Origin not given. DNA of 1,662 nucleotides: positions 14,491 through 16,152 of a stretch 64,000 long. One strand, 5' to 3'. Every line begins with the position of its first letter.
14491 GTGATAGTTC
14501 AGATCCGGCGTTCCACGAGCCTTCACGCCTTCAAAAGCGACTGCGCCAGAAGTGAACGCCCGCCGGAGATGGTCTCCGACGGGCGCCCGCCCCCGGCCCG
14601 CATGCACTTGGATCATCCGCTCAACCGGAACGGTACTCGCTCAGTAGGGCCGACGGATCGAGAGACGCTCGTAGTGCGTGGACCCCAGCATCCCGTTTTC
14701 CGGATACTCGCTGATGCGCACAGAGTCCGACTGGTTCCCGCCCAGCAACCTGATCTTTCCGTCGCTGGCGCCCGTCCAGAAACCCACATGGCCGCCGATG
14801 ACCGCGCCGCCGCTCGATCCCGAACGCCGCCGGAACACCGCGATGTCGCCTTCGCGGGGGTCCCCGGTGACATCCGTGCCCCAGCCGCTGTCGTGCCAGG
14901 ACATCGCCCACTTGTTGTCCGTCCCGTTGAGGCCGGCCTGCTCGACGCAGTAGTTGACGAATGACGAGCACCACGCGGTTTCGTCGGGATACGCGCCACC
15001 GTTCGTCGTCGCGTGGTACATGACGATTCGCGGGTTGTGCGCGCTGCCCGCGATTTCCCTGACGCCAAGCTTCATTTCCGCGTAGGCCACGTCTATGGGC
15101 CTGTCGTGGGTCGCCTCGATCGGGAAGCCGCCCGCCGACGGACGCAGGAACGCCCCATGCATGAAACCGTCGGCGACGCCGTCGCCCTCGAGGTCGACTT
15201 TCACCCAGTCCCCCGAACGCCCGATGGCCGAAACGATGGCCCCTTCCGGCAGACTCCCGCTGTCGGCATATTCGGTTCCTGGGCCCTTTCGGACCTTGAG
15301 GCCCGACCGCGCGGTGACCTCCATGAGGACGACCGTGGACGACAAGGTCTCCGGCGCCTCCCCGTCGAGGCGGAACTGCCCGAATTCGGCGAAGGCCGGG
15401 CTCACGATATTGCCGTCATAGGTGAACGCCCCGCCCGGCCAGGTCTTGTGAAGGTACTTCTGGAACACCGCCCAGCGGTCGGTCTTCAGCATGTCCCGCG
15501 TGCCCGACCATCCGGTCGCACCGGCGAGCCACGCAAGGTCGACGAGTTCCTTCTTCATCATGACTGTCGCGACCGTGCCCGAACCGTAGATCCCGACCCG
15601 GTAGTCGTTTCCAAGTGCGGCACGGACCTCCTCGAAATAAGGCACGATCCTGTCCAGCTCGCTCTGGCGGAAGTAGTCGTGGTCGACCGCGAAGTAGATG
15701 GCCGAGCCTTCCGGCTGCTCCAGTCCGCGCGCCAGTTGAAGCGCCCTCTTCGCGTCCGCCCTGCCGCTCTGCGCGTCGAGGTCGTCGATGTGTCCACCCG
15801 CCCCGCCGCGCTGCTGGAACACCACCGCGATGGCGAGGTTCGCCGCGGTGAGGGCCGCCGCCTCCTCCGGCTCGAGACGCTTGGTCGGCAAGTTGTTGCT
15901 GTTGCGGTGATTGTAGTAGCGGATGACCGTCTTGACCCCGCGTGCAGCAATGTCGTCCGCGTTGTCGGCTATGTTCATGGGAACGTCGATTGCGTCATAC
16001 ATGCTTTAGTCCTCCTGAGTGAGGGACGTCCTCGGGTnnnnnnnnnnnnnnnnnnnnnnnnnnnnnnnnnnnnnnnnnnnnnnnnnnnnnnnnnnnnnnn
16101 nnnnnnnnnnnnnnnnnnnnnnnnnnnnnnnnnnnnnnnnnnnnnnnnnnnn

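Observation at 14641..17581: Tight three-gene operon: unknown 131-aa protein, exported barrel-like 378-aa protein, signal-less DUF1906-SH3-CHAP peptidoglycan hydrolase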

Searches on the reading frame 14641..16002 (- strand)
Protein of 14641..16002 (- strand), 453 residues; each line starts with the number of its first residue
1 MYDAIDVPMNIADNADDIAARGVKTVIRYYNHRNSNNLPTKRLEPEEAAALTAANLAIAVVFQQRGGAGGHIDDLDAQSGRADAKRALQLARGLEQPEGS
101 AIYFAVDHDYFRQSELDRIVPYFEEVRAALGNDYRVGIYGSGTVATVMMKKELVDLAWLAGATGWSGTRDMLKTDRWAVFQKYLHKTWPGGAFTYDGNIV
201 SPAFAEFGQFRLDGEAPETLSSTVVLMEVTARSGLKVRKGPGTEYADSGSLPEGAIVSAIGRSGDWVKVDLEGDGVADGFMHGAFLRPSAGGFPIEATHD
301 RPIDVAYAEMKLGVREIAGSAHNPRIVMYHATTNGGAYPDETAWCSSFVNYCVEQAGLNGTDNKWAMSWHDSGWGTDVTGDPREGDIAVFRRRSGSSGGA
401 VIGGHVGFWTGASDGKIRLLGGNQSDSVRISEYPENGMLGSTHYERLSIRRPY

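Call 3: search_protein_families(library=pfam, proteins=[window:14641-16002:-], max_evalue=0.1)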
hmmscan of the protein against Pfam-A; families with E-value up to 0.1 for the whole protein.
window:14641-16002:- (453 aa): 3 families
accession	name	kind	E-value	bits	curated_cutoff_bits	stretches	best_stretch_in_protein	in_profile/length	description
PF08924.17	Rv2525c_GlyHyd-like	-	2.1e-30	106.7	27.2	1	17-180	2-156/198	Rv2525c-like, glycoside hydrolase-like domain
PF05257.22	CHAP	-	1.6e-09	38.6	26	1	338-423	2-81/81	CHAP domain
PF08239.17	SH3_3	-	3.4e-09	37.2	27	1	233-286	1-53/54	Bacterial SH3 domain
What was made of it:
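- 15463..15954 (-): Rv2525c/DUF1906-like (GH25-like) glycoside-hydrolase-like domain, aa 17-180. Pfam PF08924, E 2e-30 (call 3).
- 15145..15306 (-): SH3b (SH3_3) cell-wall-binding domain, aa 233-286. Pfam PF08239, E 3e-9 (call 3).
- On Rv2525c_GlyHyd-like (PF08924, ex-DUF1906): 106.7 bits against a cut-off of 27.2, aa 17-180 (call 3).
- On Bacterial SH3 (SH3_3) wall-binding domain: 37.2 bits against 27, aa 233-286 (call 3).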

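Call 4: search_protein_families(library=ncbifam, proteins=[window:14641-16002:-], max_evalue=0.1)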
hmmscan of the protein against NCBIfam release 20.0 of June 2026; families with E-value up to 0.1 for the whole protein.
window:14641-16002:- (453 aa): 2 families
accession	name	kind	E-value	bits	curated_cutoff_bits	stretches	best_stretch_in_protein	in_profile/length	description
TIGR02594.1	TIGR02594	subfamily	1.1e-30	106.6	70.55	1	305-436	3-125/132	TIGR02594 family protein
NF040678.1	EntFM_CwpFM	equivalog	2.2e-06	27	720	1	233-409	223-394/430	enterotoxin EntFM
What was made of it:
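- On TIGR02594 / CHAP (NlpC/P60-like cysteine peptidase): CHAP: 38.6 bits against 26 (calls 3, 4).
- Closest known: Multidomain peptidoglycan hydrolases: Rv2525c-like. Same: Each domain of the 453-aa protein is a clear member of its family (calls 3, 4).
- Checked: Rv2525c_GlyHyd-like (formerly DUF1906) covers aa 17-180 (E 2e-30), SH3_3 covers aa 233-286, CHAP covers aa 338-423, and TIGR02594 covers aa 305-436 (106.6 bits against a cut-off of 70.55) (calls 3, 4).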

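Call 12: search_protein_families(library=phrogs, proteins=[window:14641-16002:-], max_evalue=0.1)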
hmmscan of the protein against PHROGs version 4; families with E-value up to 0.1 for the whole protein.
window:14641-16002:- (453 aa): 8 families
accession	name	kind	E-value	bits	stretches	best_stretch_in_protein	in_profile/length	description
phrog_1259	-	tail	1.4e-27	96.9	1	300-445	987-1130/1179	baseplate hub subunit and tail lysozyme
phrog_13480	-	lysis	1.5e-18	68.1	1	7-155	7-152/234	endolysin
phrog_15213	-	unknown function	5e-18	65.9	1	5-179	296-467/781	-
phrog_1794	-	lysis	3.4e-05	24.4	1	218-282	262-323/336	amidase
phrog_18955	-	unknown function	5.3e-05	23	1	226-270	208-252/483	-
phrog_329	-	tail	0.00028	20.2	1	334-438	552-646/949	minor tail protein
phrog_9589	-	lysis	0.0027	18.6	1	306-426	9-128/281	endolysin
phrog_21357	-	lysis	0.0049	17.3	1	332-438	30-142/225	endolysin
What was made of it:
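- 15463..15954 (-): PHROG endolysin family, E 1.5e-18 (call 12).
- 14695..15090 (-): TIGR02594 / CHAP (NlpC/P60-like) peptidase domain, aa 305-436, with Cys345 and His405. PHROG 'baseplate hub subunit and tail lysozyme', E 1e-27 (call 12).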

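Call 13: search_solved_structures(query=window:14641-16002:-, max_evalue=0.01)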
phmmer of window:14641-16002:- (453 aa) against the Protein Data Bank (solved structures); distinct sequences matched with E-value up to 0.01: 3.
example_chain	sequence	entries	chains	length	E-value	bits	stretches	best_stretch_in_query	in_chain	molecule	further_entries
4pmq_A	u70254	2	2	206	0.00016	23.9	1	15-145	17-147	Tat-secreted protein Rv2525c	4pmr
4pmn_A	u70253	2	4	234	0.00023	23.4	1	15-144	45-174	Tat-secreted protein Rv2525c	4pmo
2kq8_A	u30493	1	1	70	0.0009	21.4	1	233-274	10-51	Cell wall hydrolase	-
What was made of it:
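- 15463..15954 (-): PDB Rv2525c, E 2e-4 (call 13).
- On Rv2525c_GlyHyd-like (PF08924, ex-DUF1906): Weak match to the Rv2525c structures (call 13).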

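Call 55: search_dna_similar(query=window:14641-16002:-, collection=plasmids, mode=protein, max_rows=25)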
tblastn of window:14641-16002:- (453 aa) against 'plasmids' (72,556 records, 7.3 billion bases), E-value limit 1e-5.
Records with a match: 279; places in all: 285; records where one place covers at least 80% of the query: 0.
Best place of each record, by identity: <60% 279.
By first word of the organism name: Escherichia 98; Lactiplantibacillus 51; Acinetobacter 31; Rhizobium 11; Salmonella 11; Sinorhizobium 7; Citrobacter 7; Bacillus 6; Burkholderia 6; Shigella 5; and 28 more.
By predicted mobility (MOB-suite, as given by PLSDB): non-mobilizable 228; mobilizable 40; conjugative 11.
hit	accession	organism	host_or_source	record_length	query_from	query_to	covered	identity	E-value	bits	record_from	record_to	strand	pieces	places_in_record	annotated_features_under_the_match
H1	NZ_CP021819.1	Sinorhizobium meliloti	Medicago truncatula,Single Cell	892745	215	439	50%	36.2%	4e-25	116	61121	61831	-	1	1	TIGR02594 family protein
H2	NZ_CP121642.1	Rhizobium sp. CC1099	Onobrychis viciifolia,cell culture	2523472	302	439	30%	49.6%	4e-26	119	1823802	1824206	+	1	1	none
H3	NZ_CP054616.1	Azospirillum oryzae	cell culture,soil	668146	300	437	30%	46.8%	1e-25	117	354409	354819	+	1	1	TIGR02594 family protein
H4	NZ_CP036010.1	Bacillus mycoides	cell culture,soil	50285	22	229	46%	30.0%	8e-8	62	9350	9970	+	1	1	glycoside hydrolase domain-containing protein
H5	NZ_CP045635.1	Roseibium aggregatum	-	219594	300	440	31%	44.0%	3e-22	107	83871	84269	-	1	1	TIGR02594 family protein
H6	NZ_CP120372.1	Sinorhizobium numidicum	Argyrolobium uniflorum,Cell culture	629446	22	213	42%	32.0%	6e-13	79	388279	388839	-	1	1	glycoside hydrolase domain-containing protein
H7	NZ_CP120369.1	Sinorhizobium numidicum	Argyrolobium uniflorum,Cell culture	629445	22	213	42%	32.0%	6e-13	79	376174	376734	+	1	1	glycoside hydrolase domain-containing protein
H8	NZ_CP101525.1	Burkholderia arboris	mixed culture,soil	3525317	284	440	35%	38.2%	2e-16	90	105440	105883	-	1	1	none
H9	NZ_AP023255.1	Mesorhizobium sp. 131-3-5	Lotus japonicus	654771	22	213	42%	30.3%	8e-13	79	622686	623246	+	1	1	glycoside hydrolase domain-containing protein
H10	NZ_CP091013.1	Burkholderia cenocepacia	-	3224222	295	440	32%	39.0%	7e-16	88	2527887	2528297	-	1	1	none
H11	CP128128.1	Bacillus cereus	bacterial isolate,pine forrest soil ...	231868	22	201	40%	31.4%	5e-10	70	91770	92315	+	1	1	DUF1906 domain-containing protein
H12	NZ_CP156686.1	Burkholderia stagnalis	Bacterial cells,soils collected in ...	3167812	303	440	30%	40.6%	1e-14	84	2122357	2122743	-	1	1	none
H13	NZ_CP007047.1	Rhizobium leguminosarum bv. trifolii WSM1689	root nodule of Trifolium uniflorum ...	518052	255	450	43%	28.6%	6e-9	66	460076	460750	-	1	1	none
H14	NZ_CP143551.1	Burkholderia multivorans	Homo sapiens,bronchoalveolar lavage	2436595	305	434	29%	42.3%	5e-16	89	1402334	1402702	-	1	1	none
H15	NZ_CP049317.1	Caballeronia sp. SBC2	whole organism,soil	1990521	300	440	31%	39.0%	7e-15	85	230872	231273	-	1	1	none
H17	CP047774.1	Citrobacter freundii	Rectal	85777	273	440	37%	32.0%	9e-10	69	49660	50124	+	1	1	TIGR02594 family protein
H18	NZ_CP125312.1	Citrobacter freundii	Homo sapiens,urine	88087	273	440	37%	32.0%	9e-10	69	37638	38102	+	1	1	TIGR02594 family protein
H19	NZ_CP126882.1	Citrobacter freundii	Homo sapiens,Urine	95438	273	440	37%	32.0%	9e-10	69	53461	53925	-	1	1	TIGR02594 family protein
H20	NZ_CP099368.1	Citrobacter portucalensis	culture,Pooled sediment sample ...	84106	273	440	37%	32.0%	1e-9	69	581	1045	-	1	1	TIGR02594 family protein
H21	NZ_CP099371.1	Citrobacter portucalensis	culture,Pooled sediment sample ...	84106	273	440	37%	32.0%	1e-9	69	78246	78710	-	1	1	TIGR02594 family protein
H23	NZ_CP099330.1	Escherichia fergusonii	culture,Pooled faeces sample collected ...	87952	284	440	35%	33.5%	2e-8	65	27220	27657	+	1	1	TIGR02594 family protein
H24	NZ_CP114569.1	Citrobacter freundii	Homo sapiens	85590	273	436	36%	31.5%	2e-8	65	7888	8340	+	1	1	TIGR02594 family protein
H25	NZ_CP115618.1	Citrobacter freundii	Homo sapiens,urine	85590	273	436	36%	31.5%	2e-8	65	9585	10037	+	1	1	TIGR02594 family protein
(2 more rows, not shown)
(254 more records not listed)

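Call 56: search_dna_similar(query=window:14641-16002:-, collection=phages, mode=protein, max_rows=25)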
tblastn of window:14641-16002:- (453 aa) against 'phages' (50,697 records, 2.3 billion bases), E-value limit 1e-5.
Records with a match: 505; places in all: 505; records where one place covers at least 80% of the query: 0.
Best place of each record, by identity: <60% 505.
By first word of the organism name: Salmonella 164; Vibrio 88; Klebsiella 45; Escherichia 32; Flavobacterium 29; Rhizobium 23; Dickeya 20; Pseudomonas 16; Serratia 10; Aeromonas 9; and 22 more.
By host as written in the record: - 99; Salmonella enterica 26; Salmonella enterica subsp. enterica serovar Enteritidis PT1 21; Klebsiella pneumoniae 19; Vibrio cholerae 19; Salmonella enterica subsp. enterica serovar Typhimurium 14; Flavobacterium psychrophilum 950106-1/1 13; Dickeya solani 11; and 144 more.
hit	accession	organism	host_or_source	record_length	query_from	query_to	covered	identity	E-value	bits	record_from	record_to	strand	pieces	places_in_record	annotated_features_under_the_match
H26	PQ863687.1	Yersinia phage CAU_YEP3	Yersinia enterocolitica ATCC 700822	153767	243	440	44%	35.5%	2e-18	94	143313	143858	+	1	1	baseplate hub protein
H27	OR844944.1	Enterococcus phage Efm 3-10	Enterococcus faecium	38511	243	440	44%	34.5%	2e-17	91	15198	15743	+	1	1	record has no annotation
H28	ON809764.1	Salmonella phage SeF6a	Salmonella enterica subsp. enterica ...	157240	243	440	44%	34.5%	2e-17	91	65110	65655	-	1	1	baseplate hub subunit and tail lysozyme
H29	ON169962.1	Salmonella phage BRM 13313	Salmonella enterica subsp. enterica ...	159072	243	440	44%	34.5%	2e-17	91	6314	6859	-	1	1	hypothetical protein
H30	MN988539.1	Rhizobium phage RHph_I20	Rhizobium sp. N324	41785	273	452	40%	31.9%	3e-9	66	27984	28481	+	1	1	putative baseplate hub subunit and tail lysozyme protein | endonuclease I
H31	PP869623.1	Serratia phage Kevin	Serratia sp.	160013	305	440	30%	40.9%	3e-19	97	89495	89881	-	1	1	baseplate wedge protein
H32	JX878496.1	Serratia phage phiMAM1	Serratia sp.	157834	305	440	30%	40.1%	7e-19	96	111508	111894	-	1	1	baseplate hub subunit and tail lysozyme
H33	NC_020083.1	Serratia phage phiMAM1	Serratia sp.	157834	305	440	30%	40.1%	7e-19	96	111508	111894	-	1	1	baseplate hub subunit and tail lysozyme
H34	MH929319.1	Serratia phage vB_SmaA_3M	Serratia marcescens 2170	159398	305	440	30%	40.1%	8e-19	96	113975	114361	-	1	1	putative baseplate hub subunit and tail lysozyme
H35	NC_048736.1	Serratia phage vB_SmaA_3M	Serratia marcescens 2170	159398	305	440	30%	40.1%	8e-19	96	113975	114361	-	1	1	baseplate hub subunit and tail lysozyme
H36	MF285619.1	Serratia phage 2050H1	Serratia marcescens wk2050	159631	305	440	30%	40.1%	8e-19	96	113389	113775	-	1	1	baseplate hub subunit and tail lysozyme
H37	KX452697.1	Serratia phage KNP4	Serratia sp.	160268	305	440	30%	40.1%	8e-19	96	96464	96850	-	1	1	record has no annotation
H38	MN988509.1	Rhizobium phage RHph_I46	Rhizobium phaseoli IE1004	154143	286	440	34%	35.2%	6e-14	81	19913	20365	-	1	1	putative baseplate hub subunit and tail lysozyme protein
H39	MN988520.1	Rhizobium phage RHph_I9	Rhizobium sp. R635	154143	286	440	34%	35.2%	6e-14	81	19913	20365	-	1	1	putative baseplate hub subunit and tail lysozyme protein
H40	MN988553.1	Rhizobium phage RHph_I34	Rhizobium etli CFN42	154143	286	440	34%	35.2%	6e-14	81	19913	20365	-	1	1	putative baseplate hub subunit and tail lysozyme protein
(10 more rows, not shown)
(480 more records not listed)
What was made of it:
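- The domains resemble phage endolysins and tail lysozymes (PHROG hits in call 12; phage baseplate-hub hits in call 56).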

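Call 68: search_protein_families(library=padloc, proteins=[window:14641-16002:-], max_evalue=0.01)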
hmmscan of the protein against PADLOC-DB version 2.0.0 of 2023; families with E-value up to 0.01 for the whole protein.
window:14641-16002:- (453 aa): 0 families
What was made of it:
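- Tried and rejected: Pfam, NCBIfam, PHROGs and PADLOC scans of the 131-aa and 378-aa proteins found nothing (calls 3, 4, 12, 68).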

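Call 77: search_protein_families(library=pfam, alignment_id=A5, max_evalue=0.0001)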
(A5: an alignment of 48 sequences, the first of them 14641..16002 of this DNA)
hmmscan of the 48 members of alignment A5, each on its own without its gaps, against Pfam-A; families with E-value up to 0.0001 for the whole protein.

A. member 1, window:14641-16002:- (453 aa): 3 families
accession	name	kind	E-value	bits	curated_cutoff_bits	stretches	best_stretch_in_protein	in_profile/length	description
PF08924.17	Rv2525c_GlyHyd-like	-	2.1e-30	106.7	27.2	1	17-180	2-156/198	Rv2525c-like, glycoside hydrolase-like domain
PF05257.22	CHAP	-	1.6e-09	38.6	26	1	338-423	2-81/81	CHAP domain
PF08239.17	SH3_3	-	3.4e-09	37.2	27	1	233-286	1-53/54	Bacterial SH3 domain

B. families by the number of members that match (of 48 scanned): 22 families
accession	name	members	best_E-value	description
PF00701.28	DHDPS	14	5.8e-62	Dihydrodipicolinate synthetase family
PF01471.23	PG_binding_1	4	1.6e-22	Putative peptidoglycan binding domain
PF00182.24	Glyco_hydro_19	4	9.3e-08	Chitinase class I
PF14074.11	DUF4257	4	9.9e-07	Protein of unknown function (DUF4257)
PF09374.15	PG_binding_3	3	3.9e-06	Predicted Peptidoglycan domain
PF01520.23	Amidase_3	2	1.5e-42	N-acetylmuramoyl-L-alanine amidase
PF01734.28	Patatin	2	2.6e-27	Patatin-like phospholipase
PF01833.30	TIG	2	1.9e-17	IPT/TIG domain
PF08239.17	SH3_3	2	3.6e-11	Bacterial SH3 domain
PF05257.22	CHAP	2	5.9e-11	CHAP domain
PF11860.13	Muramidase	1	5.5e-64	N-acetylmuramidase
PF08924.17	Rv2525c_GlyHyd-like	1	2.1e-30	Rv2525c-like, glycoside hydrolase-like domain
PF01510.30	Amidase_2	1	3.7e-30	N-acetylmuramoyl-L-alanine amidase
PF00486.34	Trans_reg_C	1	8.1e-17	Transcriptional regulatory protein, C terminal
PF04542.20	Sigma70_r2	1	8.1e-17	Sigma-70 region 2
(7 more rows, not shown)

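Call 108: get_annotated_region(hit=H1, flank=5000)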
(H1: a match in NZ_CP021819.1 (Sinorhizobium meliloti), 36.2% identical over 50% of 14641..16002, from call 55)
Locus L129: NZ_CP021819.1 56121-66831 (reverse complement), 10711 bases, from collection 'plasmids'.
description: Sinorhizobium meliloti strain M162 plasmid psymA, complete sequence
organism: Sinorhizobium meliloti (NCBI taxid 382)
taxonomy: Bacteria; Pseudomonadota; Alphaproteobacteria; Hyphomicrobiales; Rhizobiaceae; Sinorhizobium; Sinorhizobium meliloti
host: -; source: Medicago truncatula,Single Cell; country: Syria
typing (MOB-suite, as given by PLSDB): conjugative; replicon rep_cluster_287; relaxase MOBQ,MOBQ; mating-pair formation MPF_T
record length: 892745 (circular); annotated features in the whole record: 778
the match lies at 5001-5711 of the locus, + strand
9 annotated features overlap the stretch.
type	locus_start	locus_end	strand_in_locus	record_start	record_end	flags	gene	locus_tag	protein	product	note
CDS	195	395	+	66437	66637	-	-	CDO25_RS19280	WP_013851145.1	type II toxin-antitoxin system VapB family antitoxin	-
CDS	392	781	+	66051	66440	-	-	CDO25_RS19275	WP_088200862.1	type II toxin-antitoxin system VapC family toxin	-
CDS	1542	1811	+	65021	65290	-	-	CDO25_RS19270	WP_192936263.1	hypothetical protein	-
CDS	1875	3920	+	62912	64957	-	-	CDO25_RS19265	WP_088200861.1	SUMF1/EgtB/PvdO family nonheme iron enzyme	-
CDS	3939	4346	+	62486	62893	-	-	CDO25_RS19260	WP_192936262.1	hypothetical protein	-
CDS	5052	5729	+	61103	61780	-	-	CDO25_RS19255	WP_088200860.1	TIGR02594 family protein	-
CDS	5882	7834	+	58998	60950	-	-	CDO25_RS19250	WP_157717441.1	C1 family peptidase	GO:0006508 - proteolysis [Evidence IEA]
CDS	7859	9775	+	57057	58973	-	-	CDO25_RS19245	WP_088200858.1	caspase family protein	GO:0006508 - proteolysis [Evidence IEA]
CDS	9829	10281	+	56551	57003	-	-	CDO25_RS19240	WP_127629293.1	hypothetical protein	-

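Call 109: get_annotated_region(hit=H6, flank=5000)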
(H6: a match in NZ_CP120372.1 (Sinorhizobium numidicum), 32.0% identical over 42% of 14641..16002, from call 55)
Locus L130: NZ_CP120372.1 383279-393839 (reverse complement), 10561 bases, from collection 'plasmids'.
description: Sinorhizobium numidicum strain LMG 27395 plasmid unnamed, complete sequence
organism: Sinorhizobium numidicum (NCBI taxid 680248)
taxonomy: Bacteria; Pseudomonadota; Alphaproteobacteria; Hyphomicrobiales; Rhizobiaceae; Sinorhizobium; Sinorhizobium numidicum
host: -; source: Argyrolobium uniflorum,Cell culture; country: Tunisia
typing (MOB-suite, as given by PLSDB): conjugative; replicon rep_cluster_473; relaxase MOBQ; mating-pair formation MPF_T
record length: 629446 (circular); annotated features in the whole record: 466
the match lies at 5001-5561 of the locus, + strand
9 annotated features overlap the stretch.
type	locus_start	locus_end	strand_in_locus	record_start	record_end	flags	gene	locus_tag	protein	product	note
CDS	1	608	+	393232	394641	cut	-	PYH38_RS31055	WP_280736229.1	trehalose-6-phosphate synthase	GO:0005992 - trehalose biosynthetic process [Evidence IEA]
CDS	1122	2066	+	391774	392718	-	-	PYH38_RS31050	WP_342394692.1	LysR family transcriptional regulator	-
CDS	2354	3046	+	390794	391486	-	-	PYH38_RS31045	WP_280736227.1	AraC family transcriptional regulator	-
CDS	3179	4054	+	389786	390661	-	-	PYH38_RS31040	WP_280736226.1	hypothetical protein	-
CDS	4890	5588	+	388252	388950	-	-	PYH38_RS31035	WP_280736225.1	glycoside hydrolase domain-containing protein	-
CDS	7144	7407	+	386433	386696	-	-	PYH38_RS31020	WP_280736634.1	carboxyl transferase domain-containing protein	-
CDS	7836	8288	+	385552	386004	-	-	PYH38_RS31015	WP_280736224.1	MucR family transcriptional regulator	GO:0006355 - regulation of DNA-templated transcription [Evidence IEA]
CDS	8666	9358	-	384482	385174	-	-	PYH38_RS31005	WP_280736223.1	UTRA domain-containing protein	GO:0006355 - regulation of DNA-templated transcription [Evidence IEA]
CDS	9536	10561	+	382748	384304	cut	-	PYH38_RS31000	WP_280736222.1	ABC transporter substrate-binding protein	-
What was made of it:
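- Tried and rejected: The nearest plasmid-borne TIGR02594 and Rv2525c-like genes do not contain the pair (calls 108, 109).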
